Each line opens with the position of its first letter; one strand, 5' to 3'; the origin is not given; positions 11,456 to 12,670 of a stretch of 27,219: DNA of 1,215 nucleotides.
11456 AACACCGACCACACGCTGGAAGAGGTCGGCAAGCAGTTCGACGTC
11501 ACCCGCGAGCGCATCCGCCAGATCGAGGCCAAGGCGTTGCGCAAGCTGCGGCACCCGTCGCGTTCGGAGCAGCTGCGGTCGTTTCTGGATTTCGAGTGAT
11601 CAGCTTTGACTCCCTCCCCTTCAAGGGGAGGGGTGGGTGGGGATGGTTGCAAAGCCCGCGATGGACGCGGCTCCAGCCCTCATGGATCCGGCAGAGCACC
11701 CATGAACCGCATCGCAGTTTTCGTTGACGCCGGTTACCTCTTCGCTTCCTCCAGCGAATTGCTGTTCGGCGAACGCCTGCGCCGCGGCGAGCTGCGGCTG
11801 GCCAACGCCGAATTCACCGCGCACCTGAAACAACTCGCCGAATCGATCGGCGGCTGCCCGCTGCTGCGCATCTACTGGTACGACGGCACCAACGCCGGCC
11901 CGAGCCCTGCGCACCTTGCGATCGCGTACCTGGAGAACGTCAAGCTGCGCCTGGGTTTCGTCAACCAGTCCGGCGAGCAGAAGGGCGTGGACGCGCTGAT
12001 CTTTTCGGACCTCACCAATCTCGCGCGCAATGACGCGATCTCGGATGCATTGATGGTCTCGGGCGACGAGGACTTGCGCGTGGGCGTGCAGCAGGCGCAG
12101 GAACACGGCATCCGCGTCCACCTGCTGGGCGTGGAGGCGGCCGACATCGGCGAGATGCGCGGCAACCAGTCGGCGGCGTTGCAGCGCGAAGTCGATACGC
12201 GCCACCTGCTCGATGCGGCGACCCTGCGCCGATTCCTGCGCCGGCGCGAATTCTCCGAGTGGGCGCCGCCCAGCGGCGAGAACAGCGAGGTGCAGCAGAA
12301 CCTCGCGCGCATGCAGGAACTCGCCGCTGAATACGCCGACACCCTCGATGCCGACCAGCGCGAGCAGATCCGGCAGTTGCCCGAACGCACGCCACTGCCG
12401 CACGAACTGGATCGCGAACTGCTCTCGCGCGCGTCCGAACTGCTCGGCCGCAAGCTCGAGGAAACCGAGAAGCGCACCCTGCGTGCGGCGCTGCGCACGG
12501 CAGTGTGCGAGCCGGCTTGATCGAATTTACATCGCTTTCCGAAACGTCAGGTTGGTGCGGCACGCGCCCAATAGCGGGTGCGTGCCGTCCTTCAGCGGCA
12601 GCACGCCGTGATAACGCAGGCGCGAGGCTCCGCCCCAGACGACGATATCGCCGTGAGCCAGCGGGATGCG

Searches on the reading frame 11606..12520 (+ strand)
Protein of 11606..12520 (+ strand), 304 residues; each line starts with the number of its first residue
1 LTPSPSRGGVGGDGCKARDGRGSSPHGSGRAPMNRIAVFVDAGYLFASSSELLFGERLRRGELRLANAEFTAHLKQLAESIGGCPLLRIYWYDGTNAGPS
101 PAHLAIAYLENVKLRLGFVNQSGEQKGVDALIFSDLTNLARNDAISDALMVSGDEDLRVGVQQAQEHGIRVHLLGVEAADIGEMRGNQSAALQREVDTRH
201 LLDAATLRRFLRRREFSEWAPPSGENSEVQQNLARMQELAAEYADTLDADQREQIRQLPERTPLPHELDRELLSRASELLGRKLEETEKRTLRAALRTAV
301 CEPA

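Call 31: search_protein_families(library=pfam, proteins=[window:11606-12520:+], max_evalue=0.00001)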
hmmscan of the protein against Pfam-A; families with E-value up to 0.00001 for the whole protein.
window:11606-12520:+ (304 aa): 1 family
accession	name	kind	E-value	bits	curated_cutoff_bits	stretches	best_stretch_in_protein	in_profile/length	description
PF01936.24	NYN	-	1.6e-10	42.1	24.2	1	35-197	1-139/145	NYN domain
